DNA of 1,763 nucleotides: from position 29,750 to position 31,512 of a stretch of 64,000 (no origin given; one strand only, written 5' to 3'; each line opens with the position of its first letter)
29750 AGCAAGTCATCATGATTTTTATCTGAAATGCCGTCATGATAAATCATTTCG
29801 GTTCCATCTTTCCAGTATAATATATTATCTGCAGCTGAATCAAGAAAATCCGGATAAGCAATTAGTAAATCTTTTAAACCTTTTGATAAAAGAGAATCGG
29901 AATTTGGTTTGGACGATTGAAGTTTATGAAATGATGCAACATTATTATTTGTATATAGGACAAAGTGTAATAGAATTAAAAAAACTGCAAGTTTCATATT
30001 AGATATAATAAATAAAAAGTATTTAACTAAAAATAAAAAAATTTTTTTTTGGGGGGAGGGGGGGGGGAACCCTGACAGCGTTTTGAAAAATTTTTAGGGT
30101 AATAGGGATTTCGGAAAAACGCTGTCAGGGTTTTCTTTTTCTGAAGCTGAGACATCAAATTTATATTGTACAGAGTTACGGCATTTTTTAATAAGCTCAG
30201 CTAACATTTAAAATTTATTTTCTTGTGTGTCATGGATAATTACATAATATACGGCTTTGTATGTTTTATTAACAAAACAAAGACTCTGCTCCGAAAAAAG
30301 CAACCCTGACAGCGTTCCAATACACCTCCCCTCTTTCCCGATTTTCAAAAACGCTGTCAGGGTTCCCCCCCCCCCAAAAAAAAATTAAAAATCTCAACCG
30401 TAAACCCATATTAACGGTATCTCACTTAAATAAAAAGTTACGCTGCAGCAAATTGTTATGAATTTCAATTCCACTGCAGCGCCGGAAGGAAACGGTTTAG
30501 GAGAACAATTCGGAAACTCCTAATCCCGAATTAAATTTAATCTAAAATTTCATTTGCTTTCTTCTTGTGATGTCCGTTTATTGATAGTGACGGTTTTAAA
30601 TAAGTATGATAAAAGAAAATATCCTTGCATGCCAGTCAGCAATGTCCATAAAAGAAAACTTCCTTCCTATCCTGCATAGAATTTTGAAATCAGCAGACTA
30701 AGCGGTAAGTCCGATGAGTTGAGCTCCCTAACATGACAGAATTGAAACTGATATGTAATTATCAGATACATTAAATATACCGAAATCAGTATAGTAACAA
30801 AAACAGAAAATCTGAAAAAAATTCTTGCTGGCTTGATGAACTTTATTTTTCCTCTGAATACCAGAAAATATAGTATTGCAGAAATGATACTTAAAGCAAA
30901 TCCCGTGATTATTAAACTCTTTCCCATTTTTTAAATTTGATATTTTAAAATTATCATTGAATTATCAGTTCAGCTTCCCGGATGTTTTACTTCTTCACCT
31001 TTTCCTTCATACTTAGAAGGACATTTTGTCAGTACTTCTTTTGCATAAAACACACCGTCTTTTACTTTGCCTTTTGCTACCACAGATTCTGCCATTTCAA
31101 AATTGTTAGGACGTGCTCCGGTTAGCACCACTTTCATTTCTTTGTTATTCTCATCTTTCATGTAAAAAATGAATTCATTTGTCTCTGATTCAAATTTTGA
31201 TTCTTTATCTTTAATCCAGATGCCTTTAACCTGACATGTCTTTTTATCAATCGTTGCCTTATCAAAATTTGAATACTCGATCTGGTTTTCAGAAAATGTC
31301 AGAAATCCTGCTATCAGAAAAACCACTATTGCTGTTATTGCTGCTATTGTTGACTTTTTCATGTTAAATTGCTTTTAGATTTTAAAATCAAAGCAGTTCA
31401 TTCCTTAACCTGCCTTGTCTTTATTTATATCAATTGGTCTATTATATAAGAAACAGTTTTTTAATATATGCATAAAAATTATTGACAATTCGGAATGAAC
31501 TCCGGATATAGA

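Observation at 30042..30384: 343-bp composite palindromic element with G/C-homopolymer-capped terminal inverted repeats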

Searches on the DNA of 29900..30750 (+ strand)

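Call 43: search_rna_families(source=window, start=29900, end=30750, threshold=evalue, max_evalue=10)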
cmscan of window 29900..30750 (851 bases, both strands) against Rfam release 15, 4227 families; matches with E-value up to 10: 16.
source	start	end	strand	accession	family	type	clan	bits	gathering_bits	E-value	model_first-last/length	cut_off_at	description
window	30029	30158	+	RF03530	bglG-cis-reg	Cis-reg;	-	31.3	80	0.0014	1-137/137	no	cis-regulatory element of the bglG/LicT operon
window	30065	30137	+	RF04230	mir-9261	Gene; miRNA;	-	27.2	86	0.004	1-92/92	no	mir-9261 microRNA precursor family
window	30110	30321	-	RF04209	MIR7533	Gene; miRNA;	-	27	230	0.0033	1-249/249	no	MIR7533 microRNA precursor family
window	30070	30132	+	RF03697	mir-722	Gene; miRNA;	-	26.6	81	0.0091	1-67/67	no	mir-722 microRNA precursor family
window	29960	29995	-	RF02732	JA04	Gene; sRNA;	-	25.2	81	0.32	1-81/81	no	Aggregatibacter sRNA JA04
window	30059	30142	+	RF00642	mir-23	Gene; miRNA;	-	24.5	52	0.011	1-73/73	no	mir-23 microRNA precursor family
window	30057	30142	+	RF04157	MIR9486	Gene; miRNA;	-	24.4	100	0.02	1-119/119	no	MIR9486 microRNA precursor family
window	30066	30132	-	RF04230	mir-9261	Gene; miRNA;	-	22.8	86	0.068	1-92/92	no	mir-9261 microRNA precursor family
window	30293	30370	-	RF03530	bglG-cis-reg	Cis-reg;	-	20.4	80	0.53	52-122/137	no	cis-regulatory element of the bglG/LicT operon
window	30539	30599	+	RF02389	sau-31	Gene; sRNA;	-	19.8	50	3.6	1-66/66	no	Staphylococcus sRNA sau-31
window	30067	30135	+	RF03881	mir-59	Gene; miRNA;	-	19.5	80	0.43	1-66/66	no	mir-59 microRNA precursor family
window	30067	30134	-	RF04157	MIR9486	Gene; miRNA;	-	17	100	2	1-119/119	no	MIR9486 microRNA precursor family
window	30610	30668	-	RF03222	mir-4900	Gene; miRNA;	-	16.4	60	2.7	1-75/75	no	mir-4900 microRNA precursor family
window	30064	30138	+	RF03217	mir-3167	Gene; miRNA;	-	16.1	86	9.7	1-59/59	no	mir-3167 microRNA precursor family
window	30003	30083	+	RF01675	CrcZ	Gene; sRNA;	-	12.4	95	0.65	1-398/398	no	Pseudomonas sRNA CrcZ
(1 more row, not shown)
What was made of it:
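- On Known RNA families (Rfam 15): All hits are generic long hairpins (call 43).
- Tried and rejected: Rfam gave nothing near threshold (call 43).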

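Call 52: search_dna_similar(query=window:30030-30400:+, collection=phages, mode=distant, max_evalue=10)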
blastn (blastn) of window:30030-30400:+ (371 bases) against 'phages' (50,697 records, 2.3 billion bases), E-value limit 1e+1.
Records with a match: 30; places in all: 30; records where one place covers at least 80% of the query: 0.
Best place of each record, by identity: >=99% 1; 95-99% 1; 90-95% 11; 80-90% 14; 60-80% 3.
By first word of the organism name: Klebsiella 8; Cyanophage 5; Enterococcus 3; Staphylococcus 3; uncultured 2; Vibrio 2; Photobacterium 2; Streptococcus 2; Microviridae 1; Rattus 1; and 1 more.
By host as written in the record: Synechococcus 5; - 3; Mammaliicoccus vitulinus C5817 3; Enterococcus 2; Vibrio alginolyticus 2; Photobacterium damselae subsp. damselae strain CAIM 1910 2; Klebsiella pneumoniae YMC15/11/N137 2; Klebsiella pneumoniae YMC15/09/U2874 2; and 8 more.
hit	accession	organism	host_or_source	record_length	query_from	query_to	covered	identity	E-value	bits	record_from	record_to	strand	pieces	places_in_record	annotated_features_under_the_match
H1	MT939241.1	Enterococcus phage 9183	Enterococcus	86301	172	222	14%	76.5%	1e+0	39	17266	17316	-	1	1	ATP GTP binding protein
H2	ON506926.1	Enterococcus phage TJE4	Enterococcus faecium strain UCH5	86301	172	222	14%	76.5%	1e+0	39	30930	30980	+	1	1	hypothetical protein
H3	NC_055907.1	Enterococcus phage 9183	Enterococcus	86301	172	222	14%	76.5%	1e+0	39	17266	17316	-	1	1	Sak4-like ssDNA annealing protein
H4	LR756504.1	uncultured phage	metagenomic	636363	121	166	12%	81.3%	4e-1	41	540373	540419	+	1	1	record has no annotation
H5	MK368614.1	Vibrio phage 2 TSL-2019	Vibrio alginolyticus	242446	100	140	11%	80.5%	1e+0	39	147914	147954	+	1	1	hypothetical protein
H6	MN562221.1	Photobacterium phage PDCC-1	Photobacterium damselae subsp. damselae ...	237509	100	140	11%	80.5%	1e+0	39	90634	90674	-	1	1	hypothetical protein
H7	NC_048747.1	Vibrio phage 2 TSL-2019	Vibrio alginolyticus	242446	100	140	11%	80.5%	1e+0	39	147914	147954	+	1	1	minor tail protein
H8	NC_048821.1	Photobacterium phage PDCC-1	Photobacterium damselae subsp. damselae ...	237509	100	140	11%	80.5%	1e+0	39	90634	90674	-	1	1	minor tail protein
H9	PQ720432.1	Streptococcus phage Clyde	Streptococcus suis 21171_DNR38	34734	183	218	10%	83.8%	4e+0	37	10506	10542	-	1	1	hypothetical protein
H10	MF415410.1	Klebsiella phage KPN N137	Klebsiella pneumoniae YMC15/11/N137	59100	262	291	8%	86.7%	4e+0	37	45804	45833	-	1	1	hypothetical protein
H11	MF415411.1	Klebsiella phage KPN U2874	Klebsiella pneumoniae YMC15/09/U2874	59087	262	291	8%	86.7%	4e+0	37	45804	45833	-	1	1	hypothetical protein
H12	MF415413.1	Klebsiella phage KPN N54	Klebsiella pneumoniae YMC15/11/N54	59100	262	291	8%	86.7%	4e+0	37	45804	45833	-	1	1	hypothetical protein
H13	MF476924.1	Klebsiella phage YMC15/11/N53_KPN_BP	Klebsiella pneumoniae YMC15/11/N53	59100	262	291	8%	86.7%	4e+0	37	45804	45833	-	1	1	hypothetical protein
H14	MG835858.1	Klebsiella phage KPN N98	Klebsiella pneumoniae YMC15/11/N98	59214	262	291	8%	86.7%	4e+0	37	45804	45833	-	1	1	hypothetical protein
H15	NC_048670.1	Klebsiella phage KPN N137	Klebsiella pneumoniae YMC15/11/N137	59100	262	291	8%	86.7%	4e+0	37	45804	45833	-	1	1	hypothetical protein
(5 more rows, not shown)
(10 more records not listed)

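Call 53: search_dna_similar(query=window:30030-30400:+, collection=plasmids, mode=distant, max_evalue=10)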
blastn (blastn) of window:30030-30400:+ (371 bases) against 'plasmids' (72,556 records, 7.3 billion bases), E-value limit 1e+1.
Records with a match: 9; places in all: 9; records where one place covers at least 80% of the query: 0.
Best place of each record, by identity: >=99% 4; 90-95% 1; 80-90% 4.
By first word of the organism name: Vagococcus 3; Pandoraea 1; Nostoc 1; Pseudoalteromonas 1; Escherichia 1; Bacillus 1; Rhodococcus 1.
By predicted mobility (MOB-suite, as given by PLSDB): non-mobilizable 6; conjugative 3.
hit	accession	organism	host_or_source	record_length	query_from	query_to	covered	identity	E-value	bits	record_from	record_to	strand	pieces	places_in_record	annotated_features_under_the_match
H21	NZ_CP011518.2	Pandoraea oxalativorans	-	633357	50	91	11%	81.0%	1e+0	41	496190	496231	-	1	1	hypothetical protein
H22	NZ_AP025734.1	Nostoc cf. commune SO-36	-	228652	43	80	10%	84.6%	4e+0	39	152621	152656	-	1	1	hypothetical protein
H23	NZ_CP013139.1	Pseudoalteromonas sp. Bsw20308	seawater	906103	211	241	8%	87.1%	4e+0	39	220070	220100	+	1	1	tetratricopeptide repeat-containing diguanylate cyclase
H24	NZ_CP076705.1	Escherichia coli O8:H28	flour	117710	174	201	8%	92.9%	4e+0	39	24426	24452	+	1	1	none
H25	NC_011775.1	Bacillus cereus G9842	-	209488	184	212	8%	89.7%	4e+0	40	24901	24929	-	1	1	helix-turn-helix transcriptional regulator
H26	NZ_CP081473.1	Vagococcus fluvialis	Hymeniacidon perlevis,isolate,marine ...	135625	177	197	6%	100.0%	4e+0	39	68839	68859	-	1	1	hypothetical protein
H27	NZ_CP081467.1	Vagococcus fluvialis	Halichondria panicea,isolate,marine ...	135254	177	197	6%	100.0%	4e+0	39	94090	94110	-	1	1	hypothetical protein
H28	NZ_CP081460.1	Vagococcus fluvialis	Hymeniacidon perlevis,isolate,marine ...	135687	177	197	6%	100.0%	4e+0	39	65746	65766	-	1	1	hypothetical protein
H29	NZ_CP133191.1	Rhodococcus erythropolis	Spring wheat plant ( Triticum aestivum ...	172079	267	287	6%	100.0%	4e+0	39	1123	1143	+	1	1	none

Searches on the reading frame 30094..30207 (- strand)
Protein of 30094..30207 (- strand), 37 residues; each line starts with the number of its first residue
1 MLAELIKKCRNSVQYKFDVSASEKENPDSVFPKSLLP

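Call 16: find_encoding_contigs(protein=window:30094-30207:-, flank=3000, max_places=10)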
Protein window:30094-30207:- (37 aa): 18 contigs read that carry it; 6 places shown.
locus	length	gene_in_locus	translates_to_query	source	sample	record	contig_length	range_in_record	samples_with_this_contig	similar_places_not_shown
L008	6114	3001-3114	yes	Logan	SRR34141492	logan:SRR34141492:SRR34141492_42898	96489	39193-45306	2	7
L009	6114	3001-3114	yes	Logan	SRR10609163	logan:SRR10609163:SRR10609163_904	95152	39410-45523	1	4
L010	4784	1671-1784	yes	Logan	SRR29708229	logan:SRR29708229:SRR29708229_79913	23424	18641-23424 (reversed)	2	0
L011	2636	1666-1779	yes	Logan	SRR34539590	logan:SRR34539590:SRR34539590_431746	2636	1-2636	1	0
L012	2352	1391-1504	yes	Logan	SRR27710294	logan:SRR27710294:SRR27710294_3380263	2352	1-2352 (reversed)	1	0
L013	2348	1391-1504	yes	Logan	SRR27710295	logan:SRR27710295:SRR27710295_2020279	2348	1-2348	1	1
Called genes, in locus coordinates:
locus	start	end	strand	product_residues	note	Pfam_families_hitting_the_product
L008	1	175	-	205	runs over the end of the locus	PF01694:Rhomboid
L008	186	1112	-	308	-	PF01180:DHO_dh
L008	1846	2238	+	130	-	PF03100:CcmE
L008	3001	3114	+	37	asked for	-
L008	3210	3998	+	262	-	PF13539:Peptidase_M15_4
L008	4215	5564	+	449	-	PF01569:PAP2, PF22778:VCPO_2nd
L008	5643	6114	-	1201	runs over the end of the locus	PF08471:Ribonuc_red_2_N, PF02867:Ribonuc_red_lgC, PF12637:TSCPD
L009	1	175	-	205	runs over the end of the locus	PF01694:Rhomboid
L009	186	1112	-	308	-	PF01180:DHO_dh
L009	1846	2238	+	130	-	PF03100:CcmE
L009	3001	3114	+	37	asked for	-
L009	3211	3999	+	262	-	PF13539:Peptidase_M15_4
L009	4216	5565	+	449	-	PF01569:PAP2, PF22778:VCPO_2nd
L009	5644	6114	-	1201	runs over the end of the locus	PF08471:Ribonuc_red_2_N, PF02867:Ribonuc_red_lgC, PF12637:TSCPD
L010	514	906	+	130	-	PF03100:CcmE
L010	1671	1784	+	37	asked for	-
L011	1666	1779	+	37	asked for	-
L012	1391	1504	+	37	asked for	-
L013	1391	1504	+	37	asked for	-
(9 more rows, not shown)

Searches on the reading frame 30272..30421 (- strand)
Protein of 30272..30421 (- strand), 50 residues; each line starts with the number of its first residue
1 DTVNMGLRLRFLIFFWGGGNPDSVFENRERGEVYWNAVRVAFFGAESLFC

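Call 92: search_protein_representatives(protein=window:30272-30421:-)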
Query: 50 residues. Proteins with E-value up to 0.001 (for the whole library): 6; up to 1e-10: 0; up to 1e-30: 0. The best 6 are listed.
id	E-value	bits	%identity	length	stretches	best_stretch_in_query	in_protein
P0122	1.9e-06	43.4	30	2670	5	13-48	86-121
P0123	4.1e-05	39.3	50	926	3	13-34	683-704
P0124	7.7e-05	38.4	45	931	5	13-34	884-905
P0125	1.0e-04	38.1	42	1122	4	13-44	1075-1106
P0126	4.4e-04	36.0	38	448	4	12-41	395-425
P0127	4.9e-04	35.9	31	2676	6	13-48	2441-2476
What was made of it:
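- Tried and rejected: A search of representative proteins with the module A translation gave only weak hits to long repeat proteins (call 92).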

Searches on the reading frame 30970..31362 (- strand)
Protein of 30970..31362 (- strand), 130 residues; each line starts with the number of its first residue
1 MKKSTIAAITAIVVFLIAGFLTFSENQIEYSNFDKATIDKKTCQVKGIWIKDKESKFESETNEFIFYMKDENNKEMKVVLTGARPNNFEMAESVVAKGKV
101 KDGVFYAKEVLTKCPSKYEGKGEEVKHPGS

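Call 50: search_protein_families(library=pfam, proteins=[window:30970-31362:-], max_evalue=0.01)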
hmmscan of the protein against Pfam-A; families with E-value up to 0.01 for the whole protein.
window:30970-31362:- (130 aa): 1 family
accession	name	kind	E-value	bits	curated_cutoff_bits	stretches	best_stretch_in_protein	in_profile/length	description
PF03100.22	CcmE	-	1.8e-15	57.5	24.6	1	35-120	14-98/99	CcmE domain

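Call 94: find_encoding_contigs(protein=window:30970-31362:-, flank=2500, max_places=10)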
Protein window:30970-31362:- (130 aa): 24 contigs read that carry it; 7 places shown.
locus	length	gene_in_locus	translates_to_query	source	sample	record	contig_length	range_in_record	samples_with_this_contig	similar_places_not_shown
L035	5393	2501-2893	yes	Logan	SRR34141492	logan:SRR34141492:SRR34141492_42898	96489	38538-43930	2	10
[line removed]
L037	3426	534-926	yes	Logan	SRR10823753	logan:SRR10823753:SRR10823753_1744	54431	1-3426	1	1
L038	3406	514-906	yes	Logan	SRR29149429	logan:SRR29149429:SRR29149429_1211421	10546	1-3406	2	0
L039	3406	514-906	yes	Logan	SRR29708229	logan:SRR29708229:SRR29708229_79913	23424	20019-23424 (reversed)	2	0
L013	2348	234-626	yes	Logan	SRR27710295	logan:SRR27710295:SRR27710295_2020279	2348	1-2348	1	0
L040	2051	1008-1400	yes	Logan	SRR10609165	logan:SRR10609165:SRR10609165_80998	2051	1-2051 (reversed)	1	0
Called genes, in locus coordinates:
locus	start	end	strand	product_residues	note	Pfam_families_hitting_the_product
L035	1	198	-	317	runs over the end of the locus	PF01209:Ubie_methyltran, PF02353:CMAS, PF05401:NodS, PF13489:Methyltransf_23, PF13847:Methyltransf_31, PF08241:Methyltransf_11, PF08242:Methyltransf_12, PF13649:Methyltransf_25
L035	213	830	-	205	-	PF01694:Rhomboid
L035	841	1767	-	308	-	PF01180:DHO_dh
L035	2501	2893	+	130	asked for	PF03100:CcmE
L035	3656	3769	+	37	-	-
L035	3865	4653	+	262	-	PF13539:Peptidase_M15_4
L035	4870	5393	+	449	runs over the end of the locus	PF01569:PAP2, PF22778:VCPO_2nd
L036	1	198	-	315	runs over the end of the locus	PF01209:Ubie_methyltran, PF02353:CMAS, PF05401:NodS, PF13489:Methyltransf_23, PF08241:Methyltransf_11, PF08242:Methyltransf_12, PF13649:Methyltransf_25, PF13847:Methyltransf_31, +1 more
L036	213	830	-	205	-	PF01694:Rhomboid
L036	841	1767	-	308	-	PF01180:DHO_dh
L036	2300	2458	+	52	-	-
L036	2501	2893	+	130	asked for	PF03100:CcmE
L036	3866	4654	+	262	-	PF13539:Peptidase_M15_4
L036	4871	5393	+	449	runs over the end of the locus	PF01569:PAP2, PF22778:VCPO_2nd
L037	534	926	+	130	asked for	PF03100:CcmE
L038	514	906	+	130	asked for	PF03100:CcmE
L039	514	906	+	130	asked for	PF03100:CcmE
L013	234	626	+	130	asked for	PF03100:CcmE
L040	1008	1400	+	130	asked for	PF03100:CcmE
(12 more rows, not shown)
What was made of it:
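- All contigs read that carry the 37-aa ORF (18) or the exact CcmE (24) show CcmE, then the element, then M15, in one orientation (calls 16, 94). All 18 and 24 contigs read are at the same locus (calls 16, 94).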
